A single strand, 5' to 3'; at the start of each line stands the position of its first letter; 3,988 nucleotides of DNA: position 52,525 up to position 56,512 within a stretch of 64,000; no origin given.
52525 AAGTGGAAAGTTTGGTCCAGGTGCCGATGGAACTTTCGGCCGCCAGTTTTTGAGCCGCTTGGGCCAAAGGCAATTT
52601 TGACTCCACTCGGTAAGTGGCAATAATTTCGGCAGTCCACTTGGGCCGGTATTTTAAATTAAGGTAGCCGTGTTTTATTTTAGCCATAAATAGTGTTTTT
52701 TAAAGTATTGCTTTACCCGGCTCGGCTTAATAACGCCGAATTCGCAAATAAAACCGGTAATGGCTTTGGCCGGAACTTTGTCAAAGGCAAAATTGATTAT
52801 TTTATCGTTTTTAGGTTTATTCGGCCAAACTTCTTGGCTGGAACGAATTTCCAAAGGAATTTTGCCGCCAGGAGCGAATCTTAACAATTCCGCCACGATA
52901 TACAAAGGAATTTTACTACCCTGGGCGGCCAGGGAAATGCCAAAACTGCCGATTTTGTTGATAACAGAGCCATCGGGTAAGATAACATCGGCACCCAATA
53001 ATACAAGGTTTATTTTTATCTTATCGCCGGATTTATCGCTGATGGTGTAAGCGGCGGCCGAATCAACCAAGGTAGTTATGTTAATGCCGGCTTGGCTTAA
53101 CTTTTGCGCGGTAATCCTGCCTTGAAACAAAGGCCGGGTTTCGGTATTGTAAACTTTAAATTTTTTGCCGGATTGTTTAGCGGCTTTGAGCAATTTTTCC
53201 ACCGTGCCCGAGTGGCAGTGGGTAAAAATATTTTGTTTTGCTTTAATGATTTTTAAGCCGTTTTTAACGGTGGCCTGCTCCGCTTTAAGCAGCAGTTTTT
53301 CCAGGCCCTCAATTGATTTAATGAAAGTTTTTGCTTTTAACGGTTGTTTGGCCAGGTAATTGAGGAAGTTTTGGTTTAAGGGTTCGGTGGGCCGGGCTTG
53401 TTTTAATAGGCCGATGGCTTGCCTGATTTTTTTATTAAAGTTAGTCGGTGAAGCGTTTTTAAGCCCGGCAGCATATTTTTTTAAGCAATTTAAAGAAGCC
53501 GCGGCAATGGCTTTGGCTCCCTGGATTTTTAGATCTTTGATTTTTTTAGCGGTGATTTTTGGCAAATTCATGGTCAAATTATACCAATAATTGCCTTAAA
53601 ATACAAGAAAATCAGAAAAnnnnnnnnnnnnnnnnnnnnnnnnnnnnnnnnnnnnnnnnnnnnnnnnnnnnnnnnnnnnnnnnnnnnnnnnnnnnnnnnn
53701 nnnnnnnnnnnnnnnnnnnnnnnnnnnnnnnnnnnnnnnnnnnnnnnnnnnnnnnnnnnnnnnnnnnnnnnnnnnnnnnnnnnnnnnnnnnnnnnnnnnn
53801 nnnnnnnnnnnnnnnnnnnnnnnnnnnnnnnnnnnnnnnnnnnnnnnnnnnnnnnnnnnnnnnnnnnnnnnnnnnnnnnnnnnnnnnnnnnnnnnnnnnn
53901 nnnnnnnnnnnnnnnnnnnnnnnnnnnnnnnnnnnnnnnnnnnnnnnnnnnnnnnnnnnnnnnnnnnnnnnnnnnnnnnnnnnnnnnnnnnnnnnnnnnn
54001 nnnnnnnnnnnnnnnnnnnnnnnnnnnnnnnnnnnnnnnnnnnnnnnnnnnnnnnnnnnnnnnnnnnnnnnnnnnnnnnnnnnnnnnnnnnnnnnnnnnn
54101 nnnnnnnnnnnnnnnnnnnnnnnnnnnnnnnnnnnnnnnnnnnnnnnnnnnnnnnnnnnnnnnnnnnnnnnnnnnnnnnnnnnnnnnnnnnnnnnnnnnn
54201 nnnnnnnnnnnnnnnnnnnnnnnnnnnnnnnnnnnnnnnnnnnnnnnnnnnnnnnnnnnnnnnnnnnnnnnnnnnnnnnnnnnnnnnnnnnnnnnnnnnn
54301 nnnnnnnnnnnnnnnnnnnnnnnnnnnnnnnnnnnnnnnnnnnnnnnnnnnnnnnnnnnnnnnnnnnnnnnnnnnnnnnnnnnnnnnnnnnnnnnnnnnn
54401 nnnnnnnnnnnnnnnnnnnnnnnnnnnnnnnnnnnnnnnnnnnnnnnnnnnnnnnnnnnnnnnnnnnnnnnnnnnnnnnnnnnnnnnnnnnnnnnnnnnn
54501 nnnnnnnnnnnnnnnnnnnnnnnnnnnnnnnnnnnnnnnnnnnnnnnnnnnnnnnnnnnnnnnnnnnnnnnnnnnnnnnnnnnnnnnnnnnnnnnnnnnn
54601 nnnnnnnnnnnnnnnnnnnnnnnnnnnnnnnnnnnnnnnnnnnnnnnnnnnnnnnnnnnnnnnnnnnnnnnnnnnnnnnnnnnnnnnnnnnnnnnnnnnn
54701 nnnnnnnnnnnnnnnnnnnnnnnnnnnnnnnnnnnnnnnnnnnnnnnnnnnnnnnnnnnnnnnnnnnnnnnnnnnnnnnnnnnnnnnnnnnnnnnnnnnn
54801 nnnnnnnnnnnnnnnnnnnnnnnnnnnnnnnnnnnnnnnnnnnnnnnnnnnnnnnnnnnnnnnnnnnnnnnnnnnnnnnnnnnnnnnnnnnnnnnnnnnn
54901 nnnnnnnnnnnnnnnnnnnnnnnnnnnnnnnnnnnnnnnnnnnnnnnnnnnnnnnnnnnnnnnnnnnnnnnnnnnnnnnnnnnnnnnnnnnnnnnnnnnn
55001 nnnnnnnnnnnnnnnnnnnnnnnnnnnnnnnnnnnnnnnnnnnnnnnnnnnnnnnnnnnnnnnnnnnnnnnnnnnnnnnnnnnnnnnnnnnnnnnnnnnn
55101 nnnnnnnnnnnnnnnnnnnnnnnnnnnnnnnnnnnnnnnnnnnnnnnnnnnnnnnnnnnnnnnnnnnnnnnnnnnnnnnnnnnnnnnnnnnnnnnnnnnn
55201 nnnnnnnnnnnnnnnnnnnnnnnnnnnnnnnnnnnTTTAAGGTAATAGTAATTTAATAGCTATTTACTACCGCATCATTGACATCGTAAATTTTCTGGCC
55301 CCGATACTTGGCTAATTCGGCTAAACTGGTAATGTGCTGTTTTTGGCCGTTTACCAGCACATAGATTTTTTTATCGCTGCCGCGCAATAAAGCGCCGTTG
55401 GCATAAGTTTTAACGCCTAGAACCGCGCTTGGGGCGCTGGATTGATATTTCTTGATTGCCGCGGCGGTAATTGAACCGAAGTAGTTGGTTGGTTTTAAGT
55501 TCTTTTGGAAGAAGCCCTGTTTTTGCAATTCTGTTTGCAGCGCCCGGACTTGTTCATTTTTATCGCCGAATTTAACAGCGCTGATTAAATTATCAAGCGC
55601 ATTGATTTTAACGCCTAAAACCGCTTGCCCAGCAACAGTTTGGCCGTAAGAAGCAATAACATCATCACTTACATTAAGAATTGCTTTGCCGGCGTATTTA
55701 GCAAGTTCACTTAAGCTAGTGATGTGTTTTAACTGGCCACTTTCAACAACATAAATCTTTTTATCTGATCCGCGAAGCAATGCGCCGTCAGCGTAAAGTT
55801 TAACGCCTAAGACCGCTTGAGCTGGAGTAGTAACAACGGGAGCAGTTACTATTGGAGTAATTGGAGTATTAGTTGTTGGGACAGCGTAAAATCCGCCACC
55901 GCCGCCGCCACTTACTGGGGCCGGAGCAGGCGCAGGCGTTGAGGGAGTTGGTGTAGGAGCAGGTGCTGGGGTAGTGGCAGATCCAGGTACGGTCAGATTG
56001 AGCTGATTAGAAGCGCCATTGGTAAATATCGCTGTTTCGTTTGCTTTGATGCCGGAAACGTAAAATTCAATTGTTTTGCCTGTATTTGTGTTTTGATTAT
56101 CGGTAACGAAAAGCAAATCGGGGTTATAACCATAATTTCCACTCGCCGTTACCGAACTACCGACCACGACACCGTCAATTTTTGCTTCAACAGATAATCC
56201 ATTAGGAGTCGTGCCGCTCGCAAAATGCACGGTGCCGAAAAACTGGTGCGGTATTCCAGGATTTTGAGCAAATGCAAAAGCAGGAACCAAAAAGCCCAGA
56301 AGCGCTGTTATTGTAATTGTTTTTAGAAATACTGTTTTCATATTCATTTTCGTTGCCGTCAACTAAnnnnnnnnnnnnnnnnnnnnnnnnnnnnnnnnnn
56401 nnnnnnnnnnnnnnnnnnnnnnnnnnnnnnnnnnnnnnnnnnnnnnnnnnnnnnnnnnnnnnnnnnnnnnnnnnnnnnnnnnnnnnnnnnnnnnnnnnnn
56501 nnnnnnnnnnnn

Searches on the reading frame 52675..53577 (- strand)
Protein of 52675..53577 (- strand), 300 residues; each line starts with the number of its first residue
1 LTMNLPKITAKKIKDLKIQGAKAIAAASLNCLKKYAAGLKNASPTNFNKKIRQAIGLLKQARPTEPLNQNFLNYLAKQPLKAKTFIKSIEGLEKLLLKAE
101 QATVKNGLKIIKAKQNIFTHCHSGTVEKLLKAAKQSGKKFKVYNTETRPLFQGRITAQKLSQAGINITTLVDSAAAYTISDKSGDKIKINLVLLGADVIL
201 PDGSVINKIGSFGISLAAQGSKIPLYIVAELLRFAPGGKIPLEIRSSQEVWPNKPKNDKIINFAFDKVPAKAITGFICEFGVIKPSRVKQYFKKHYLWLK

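Call 12: search_protein_families(library=pfam, proteins=[window:52675-53577:-], max_evalue=0.01)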
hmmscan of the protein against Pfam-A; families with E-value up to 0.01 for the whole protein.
window:52675-53577:- (300 aa): 1 family
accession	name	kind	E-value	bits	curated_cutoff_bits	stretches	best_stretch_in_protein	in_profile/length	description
PF01008.23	IF-2B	-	2.5e-58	198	22.4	1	17-285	1-280/280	Initiation factor 2 subunit family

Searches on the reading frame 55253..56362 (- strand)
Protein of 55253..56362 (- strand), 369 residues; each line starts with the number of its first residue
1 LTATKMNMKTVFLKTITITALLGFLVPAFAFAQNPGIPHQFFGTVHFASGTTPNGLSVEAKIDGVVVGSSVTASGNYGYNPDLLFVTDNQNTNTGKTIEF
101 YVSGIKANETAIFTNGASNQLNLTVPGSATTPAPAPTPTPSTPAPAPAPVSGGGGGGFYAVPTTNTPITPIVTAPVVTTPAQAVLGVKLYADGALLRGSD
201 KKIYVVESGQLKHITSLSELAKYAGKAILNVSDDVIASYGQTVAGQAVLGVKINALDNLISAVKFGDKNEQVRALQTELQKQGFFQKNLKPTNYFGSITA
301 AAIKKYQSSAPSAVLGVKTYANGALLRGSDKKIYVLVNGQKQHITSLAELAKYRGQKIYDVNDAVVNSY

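Call 11: search_protein_families(library=ncbifam, proteins=[window:55253-56362:-], max_evalue=0.01)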
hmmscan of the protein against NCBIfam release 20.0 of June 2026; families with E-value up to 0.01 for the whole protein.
window:55253-56362:- (369 aa): 2 families
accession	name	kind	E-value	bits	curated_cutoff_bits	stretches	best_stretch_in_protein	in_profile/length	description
TIGR02869.1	spore_SleB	equivalog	0.0007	19.5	236.5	1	262-320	6-62/201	spore cortex-lytic enzyme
NF052335.1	PdgHdaseHSB129560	equivalog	0.0031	16.9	500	1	241-317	242-319/330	peptidoglycan hydrolase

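Call 12: search_protein_families(library=pfam, proteins=[window:55253-56362:-], max_evalue=0.01)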
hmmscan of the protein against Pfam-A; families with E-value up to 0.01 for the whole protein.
window:55253-56362:- (369 aa): 2 families
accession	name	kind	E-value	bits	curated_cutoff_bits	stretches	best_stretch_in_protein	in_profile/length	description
PF01471.23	PG_binding_1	-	6.5e-08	33.1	23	1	269-309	2-40/57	Putative peptidoglycan binding domain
PF08032.17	SpoU_sub_bind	-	0.00046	20.9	22.8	0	331-367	19-55/76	RNA 2'-O ribose methyltransferase substrate binding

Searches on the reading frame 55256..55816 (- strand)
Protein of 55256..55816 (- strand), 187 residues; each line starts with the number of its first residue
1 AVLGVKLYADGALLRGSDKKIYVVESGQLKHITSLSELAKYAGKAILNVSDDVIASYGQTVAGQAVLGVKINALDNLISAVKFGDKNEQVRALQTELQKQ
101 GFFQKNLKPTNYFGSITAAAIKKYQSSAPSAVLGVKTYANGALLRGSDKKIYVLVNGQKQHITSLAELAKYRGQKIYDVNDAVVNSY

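Call 43: search_protein_families(library=pfam, proteins=[window:55256-55816:-], max_evalue=1)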
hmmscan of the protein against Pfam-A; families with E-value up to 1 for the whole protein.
seq(187 aa): 5 families
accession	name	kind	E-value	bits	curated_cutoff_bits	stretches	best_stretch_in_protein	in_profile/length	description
PF01471.23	PG_binding_1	-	2.8e-08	34.3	23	1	87-127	2-40/57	Putative peptidoglycan binding domain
PF08032.17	SpoU_sub_bind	-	6.3e-05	23.7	22.8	2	149-185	19-55/76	RNA 2'-O ribose methyltransferase substrate binding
PF12121.13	DD_K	-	0.0054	17.1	20.9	0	37-48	8-19/22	Dermaseptin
PF13128.11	DUF3954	-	0.016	15.4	23.7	0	17-29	7-19/49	Protein of unknown function (DUF3954)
PF25212.1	HVO_A0114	-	0.21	11.8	27.6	0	30-53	34-57/84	HVO_A0114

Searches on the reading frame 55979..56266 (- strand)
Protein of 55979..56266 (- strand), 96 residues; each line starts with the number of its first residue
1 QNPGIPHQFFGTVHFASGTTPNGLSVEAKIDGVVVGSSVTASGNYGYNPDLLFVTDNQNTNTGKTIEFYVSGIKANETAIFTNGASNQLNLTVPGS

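Call 43: search_protein_families(library=pfam, proteins=[window:55979-56266:-], max_evalue=1)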
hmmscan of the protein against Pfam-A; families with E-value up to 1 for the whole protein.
seq(96 aa): 0 families

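Call 83: find_homologous_proteins(query=window:55979-56266:-, max_evalue=0.00001)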
Query seq(96 aa) (96 aa): 3 proteins with E <= 0.00001 among 7 candidates.
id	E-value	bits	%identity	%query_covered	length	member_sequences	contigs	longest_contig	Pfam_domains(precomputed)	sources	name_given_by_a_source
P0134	4.5e-41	157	76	97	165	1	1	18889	-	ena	-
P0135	7.8e-34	134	67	98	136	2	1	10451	-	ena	-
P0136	6.2e-25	105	74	72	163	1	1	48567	PF13202.13,PF00036.39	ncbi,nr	ncbi:MAG: hypothetical protein Q8Q38_02125, partial [bacterium]|nr:hypothetical protein [bacterium]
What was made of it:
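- Tried and rejected: A homologue search with the adaptor's N-domain returned only 3 proteins (call 83), too few to analyse its domain partners.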
